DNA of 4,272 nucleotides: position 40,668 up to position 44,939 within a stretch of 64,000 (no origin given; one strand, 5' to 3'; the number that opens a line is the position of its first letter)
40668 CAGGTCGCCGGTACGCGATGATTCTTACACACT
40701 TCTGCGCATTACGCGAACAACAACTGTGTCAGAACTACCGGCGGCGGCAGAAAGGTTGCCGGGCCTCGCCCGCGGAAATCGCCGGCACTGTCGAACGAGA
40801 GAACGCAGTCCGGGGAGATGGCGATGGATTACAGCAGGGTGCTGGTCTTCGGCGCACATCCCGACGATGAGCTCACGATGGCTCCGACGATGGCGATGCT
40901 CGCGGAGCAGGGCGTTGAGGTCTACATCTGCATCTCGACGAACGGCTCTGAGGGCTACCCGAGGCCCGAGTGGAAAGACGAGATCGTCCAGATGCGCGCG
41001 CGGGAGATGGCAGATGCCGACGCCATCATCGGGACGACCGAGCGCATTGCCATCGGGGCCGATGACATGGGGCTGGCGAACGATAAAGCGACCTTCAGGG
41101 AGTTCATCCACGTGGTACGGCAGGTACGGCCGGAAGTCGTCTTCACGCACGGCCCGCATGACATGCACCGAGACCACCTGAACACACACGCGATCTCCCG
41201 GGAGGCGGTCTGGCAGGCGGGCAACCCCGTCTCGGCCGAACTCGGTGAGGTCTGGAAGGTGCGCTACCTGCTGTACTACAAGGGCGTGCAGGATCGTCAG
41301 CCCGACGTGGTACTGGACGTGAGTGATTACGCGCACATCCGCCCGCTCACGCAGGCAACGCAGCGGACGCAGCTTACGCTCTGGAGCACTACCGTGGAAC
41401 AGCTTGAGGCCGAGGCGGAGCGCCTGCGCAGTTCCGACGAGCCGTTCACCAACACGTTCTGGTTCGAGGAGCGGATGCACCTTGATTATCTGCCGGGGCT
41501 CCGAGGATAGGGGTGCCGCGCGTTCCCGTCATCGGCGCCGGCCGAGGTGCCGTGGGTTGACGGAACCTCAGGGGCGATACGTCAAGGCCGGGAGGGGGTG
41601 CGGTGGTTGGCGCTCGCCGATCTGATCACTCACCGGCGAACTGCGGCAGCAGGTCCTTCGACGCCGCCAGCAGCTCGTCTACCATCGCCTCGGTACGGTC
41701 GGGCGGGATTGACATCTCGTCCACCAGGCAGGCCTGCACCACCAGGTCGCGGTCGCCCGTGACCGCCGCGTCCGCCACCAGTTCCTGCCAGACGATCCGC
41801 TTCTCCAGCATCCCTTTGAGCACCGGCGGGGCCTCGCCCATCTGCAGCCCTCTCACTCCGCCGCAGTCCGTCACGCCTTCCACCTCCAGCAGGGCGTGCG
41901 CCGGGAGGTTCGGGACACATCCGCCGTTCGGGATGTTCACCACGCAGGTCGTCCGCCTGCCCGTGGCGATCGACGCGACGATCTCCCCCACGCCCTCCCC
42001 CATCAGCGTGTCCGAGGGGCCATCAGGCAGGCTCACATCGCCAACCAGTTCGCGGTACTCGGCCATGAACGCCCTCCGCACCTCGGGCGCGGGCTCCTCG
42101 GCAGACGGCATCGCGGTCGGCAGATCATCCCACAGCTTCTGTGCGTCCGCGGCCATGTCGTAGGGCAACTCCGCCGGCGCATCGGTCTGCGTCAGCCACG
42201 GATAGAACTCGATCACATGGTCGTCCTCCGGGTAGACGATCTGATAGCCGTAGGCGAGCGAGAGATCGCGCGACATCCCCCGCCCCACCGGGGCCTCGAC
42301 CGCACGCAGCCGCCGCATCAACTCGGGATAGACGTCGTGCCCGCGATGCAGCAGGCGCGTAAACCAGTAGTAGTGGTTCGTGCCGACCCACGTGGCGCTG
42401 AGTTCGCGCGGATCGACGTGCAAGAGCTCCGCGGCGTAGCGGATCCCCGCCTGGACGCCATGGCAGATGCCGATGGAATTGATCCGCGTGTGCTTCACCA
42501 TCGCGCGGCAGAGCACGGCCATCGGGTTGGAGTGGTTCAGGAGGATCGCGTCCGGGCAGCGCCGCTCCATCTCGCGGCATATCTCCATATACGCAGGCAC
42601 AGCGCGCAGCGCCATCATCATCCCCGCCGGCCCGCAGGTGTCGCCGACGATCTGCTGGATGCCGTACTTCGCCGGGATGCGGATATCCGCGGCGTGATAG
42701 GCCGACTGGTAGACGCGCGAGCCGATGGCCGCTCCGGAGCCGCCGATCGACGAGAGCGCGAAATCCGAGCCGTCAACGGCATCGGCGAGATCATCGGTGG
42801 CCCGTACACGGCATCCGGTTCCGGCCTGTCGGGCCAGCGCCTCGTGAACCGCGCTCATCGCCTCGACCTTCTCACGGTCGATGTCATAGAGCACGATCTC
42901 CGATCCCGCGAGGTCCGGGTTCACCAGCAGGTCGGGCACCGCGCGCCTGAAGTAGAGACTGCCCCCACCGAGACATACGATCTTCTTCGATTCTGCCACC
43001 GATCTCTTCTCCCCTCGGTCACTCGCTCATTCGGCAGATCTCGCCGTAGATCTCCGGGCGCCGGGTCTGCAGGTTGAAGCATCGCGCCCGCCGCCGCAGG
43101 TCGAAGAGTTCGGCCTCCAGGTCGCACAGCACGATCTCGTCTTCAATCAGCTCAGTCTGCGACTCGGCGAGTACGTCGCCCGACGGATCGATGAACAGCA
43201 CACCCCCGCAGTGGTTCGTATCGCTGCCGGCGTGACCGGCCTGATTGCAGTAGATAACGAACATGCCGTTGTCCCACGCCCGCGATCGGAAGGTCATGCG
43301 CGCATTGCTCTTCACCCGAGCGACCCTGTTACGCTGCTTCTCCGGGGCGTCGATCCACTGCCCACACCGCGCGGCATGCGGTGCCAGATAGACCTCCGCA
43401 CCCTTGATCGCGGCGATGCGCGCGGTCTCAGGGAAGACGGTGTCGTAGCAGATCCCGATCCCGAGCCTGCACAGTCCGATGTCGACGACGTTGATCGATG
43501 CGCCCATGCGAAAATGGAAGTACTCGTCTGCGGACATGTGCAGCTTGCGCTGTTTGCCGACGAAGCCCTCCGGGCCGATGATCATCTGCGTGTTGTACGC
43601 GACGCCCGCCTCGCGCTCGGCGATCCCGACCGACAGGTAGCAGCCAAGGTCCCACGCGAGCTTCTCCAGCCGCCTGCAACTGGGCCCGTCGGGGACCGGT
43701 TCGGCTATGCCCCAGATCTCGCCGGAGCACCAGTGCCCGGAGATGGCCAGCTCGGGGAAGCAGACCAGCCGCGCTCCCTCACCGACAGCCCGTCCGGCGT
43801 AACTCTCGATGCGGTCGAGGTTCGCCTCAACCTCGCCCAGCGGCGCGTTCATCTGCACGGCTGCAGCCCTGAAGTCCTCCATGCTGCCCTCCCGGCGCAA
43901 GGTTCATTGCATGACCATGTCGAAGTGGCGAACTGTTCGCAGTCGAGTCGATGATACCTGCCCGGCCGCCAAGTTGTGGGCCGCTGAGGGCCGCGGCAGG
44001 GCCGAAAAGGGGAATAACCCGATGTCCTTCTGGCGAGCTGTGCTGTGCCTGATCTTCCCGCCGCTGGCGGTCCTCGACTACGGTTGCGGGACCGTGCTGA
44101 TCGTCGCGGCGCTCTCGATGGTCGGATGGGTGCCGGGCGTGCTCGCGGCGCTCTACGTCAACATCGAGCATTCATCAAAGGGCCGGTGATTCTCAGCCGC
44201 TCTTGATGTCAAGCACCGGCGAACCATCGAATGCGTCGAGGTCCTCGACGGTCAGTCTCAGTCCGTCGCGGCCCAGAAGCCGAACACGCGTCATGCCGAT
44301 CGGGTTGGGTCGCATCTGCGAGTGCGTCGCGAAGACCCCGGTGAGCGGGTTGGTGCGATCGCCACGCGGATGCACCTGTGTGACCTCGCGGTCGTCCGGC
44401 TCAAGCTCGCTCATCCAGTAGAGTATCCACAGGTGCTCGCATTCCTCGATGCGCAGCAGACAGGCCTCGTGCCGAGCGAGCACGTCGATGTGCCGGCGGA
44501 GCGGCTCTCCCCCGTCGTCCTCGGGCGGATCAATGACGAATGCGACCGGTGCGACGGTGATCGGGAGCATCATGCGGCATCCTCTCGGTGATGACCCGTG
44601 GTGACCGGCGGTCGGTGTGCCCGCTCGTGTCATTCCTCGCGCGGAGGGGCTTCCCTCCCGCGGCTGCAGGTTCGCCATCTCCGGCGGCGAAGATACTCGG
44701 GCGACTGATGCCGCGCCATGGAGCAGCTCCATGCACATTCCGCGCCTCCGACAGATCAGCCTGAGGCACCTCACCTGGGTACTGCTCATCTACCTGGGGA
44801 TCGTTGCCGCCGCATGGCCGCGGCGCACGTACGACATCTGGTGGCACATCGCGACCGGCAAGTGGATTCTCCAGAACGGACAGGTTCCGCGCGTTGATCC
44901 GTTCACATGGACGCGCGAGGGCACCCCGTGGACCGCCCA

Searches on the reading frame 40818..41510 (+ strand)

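Call 9: search_protein_families(library=pfam, proteins=[window:40818-41510:+], max_evalue=0.00001)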
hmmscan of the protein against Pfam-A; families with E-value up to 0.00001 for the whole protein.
window:40818-41510:+ (230 aa): 1 family
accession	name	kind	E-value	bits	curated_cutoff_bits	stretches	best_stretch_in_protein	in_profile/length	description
PF02585.22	PIG-L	-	5.4e-25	88.8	28.2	1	9-130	1-128/129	GlcNAc-PI de-N-acetylase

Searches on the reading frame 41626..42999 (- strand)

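Call 9: search_protein_families(library=pfam, proteins=[window:41626-42999:-], max_evalue=0.00001)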
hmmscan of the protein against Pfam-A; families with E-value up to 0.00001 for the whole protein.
window:41626-42999:- (457 aa): 2 families
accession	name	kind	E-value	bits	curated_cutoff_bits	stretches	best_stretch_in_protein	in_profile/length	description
PF02056.22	Glyco_hydro_4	-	8.1e-41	140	23.2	1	6-184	1-172/183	Family 4 glycosyl hydrolase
PF11975.13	Glyco_hydro_4C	-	4.9e-29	102.3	24.1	1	205-427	2-208/211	Family 4 glycosyl hydrolase C-terminal domain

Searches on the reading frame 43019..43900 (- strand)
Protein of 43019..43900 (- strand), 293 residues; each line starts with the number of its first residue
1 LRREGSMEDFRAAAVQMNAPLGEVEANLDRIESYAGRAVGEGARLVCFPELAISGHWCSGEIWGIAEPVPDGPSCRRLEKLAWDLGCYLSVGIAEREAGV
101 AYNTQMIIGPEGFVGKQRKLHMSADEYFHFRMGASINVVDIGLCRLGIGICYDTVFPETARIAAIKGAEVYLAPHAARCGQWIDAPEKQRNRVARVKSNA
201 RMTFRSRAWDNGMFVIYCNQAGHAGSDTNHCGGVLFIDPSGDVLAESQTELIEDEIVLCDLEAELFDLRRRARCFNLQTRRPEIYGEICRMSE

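Call 9: search_protein_families(library=pfam, proteins=[window:43019-43900:-], max_evalue=0.00001)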
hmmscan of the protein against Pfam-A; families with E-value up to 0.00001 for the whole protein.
window:43019-43900:- (293 aa): 1 family
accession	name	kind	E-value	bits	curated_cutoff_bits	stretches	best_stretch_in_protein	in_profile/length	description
PF00795.27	CN_hydrolase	-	2.1e-44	152.3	23.2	1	11-250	1-237/256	Carbon-nitrogen hydrolase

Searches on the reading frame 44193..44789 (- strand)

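Call 9: search_protein_families(library=pfam, proteins=[window:44193-44789:-], max_evalue=0.00001)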
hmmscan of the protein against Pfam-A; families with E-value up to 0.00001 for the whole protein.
window:44193-44789:- (198 aa): 1 family
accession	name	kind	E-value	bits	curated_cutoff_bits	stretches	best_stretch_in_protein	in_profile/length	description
PF01980.22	TrmO_N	-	4.9e-23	82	26.8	1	101-196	16-109/116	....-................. O N-terminal domain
